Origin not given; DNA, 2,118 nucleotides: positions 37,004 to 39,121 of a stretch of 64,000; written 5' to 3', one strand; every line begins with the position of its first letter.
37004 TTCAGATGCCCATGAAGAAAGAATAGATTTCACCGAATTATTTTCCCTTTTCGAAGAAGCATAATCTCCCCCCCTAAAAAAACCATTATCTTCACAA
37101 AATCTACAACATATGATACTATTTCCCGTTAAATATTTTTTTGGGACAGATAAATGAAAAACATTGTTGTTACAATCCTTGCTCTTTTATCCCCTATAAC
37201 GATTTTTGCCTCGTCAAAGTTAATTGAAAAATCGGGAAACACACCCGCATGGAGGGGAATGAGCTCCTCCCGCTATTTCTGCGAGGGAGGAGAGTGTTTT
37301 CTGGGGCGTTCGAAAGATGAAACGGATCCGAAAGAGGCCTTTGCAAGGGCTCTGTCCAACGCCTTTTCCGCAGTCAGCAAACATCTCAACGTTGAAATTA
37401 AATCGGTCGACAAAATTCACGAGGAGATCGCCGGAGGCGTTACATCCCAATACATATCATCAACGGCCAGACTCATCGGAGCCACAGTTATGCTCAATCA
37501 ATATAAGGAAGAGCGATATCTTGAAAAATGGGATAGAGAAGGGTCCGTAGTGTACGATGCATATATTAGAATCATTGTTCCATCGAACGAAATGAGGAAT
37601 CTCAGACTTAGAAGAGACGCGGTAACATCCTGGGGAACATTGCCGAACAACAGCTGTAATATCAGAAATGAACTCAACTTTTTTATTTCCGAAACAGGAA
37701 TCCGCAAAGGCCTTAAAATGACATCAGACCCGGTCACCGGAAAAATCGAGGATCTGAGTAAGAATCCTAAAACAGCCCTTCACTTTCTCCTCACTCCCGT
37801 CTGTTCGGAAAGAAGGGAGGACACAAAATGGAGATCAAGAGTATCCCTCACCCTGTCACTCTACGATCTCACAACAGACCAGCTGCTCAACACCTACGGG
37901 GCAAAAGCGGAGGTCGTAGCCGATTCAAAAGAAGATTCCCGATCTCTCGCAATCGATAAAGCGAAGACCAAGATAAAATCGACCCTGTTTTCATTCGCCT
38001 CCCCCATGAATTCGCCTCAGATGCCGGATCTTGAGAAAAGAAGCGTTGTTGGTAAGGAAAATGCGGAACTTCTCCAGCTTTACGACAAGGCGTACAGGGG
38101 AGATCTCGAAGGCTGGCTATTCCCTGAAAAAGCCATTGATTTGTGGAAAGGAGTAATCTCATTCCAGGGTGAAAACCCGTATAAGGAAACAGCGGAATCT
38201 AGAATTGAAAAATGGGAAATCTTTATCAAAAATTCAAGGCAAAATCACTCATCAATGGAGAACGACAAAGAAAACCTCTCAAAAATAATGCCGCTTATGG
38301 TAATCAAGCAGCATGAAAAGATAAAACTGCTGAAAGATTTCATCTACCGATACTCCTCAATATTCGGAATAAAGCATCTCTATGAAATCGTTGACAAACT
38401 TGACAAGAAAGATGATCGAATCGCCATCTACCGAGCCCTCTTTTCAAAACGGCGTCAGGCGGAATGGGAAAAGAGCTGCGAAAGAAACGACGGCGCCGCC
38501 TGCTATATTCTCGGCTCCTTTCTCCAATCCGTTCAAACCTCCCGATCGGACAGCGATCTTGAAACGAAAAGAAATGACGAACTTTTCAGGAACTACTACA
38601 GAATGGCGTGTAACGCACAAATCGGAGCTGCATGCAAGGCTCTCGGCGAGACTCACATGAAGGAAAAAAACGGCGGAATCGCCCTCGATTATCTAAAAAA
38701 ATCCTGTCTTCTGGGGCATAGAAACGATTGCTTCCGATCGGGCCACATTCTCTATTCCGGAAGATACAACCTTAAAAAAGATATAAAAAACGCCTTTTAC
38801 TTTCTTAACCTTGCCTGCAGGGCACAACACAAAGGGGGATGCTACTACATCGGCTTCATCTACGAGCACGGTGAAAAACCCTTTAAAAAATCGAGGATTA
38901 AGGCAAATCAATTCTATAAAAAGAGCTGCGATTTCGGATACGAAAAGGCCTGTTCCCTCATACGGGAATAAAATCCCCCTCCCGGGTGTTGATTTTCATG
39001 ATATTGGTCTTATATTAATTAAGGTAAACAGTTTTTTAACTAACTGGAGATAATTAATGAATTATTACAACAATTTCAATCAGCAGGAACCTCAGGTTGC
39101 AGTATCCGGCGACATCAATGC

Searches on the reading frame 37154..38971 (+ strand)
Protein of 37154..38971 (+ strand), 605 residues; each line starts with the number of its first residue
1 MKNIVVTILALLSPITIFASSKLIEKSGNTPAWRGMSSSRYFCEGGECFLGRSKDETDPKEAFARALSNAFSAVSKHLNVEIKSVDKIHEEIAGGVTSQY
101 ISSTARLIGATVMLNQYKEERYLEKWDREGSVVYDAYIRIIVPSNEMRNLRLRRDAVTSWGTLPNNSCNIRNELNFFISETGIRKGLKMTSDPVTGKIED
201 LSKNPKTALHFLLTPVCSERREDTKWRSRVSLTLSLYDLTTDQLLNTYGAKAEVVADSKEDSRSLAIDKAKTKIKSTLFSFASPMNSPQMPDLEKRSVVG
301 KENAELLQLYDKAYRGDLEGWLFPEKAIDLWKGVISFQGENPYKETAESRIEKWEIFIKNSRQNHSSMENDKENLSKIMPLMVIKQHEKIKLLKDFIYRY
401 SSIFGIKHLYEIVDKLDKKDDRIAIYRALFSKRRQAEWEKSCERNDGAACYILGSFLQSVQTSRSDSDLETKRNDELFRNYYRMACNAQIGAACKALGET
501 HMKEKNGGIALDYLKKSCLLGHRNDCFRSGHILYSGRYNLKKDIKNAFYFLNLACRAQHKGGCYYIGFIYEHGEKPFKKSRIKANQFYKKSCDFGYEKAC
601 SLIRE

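Call 20: search_protein_families(library=pfam, proteins=[window:37154-38971:+], max_evalue=0.001)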
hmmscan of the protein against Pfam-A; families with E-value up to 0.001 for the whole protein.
window:37154-38971:+ (605 aa): 1 family
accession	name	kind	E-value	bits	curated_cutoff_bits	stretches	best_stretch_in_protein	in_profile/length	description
PF08238.18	Sel1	-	1.9e-06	28.6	30.7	0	526-559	4-36/36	Sel1 repeat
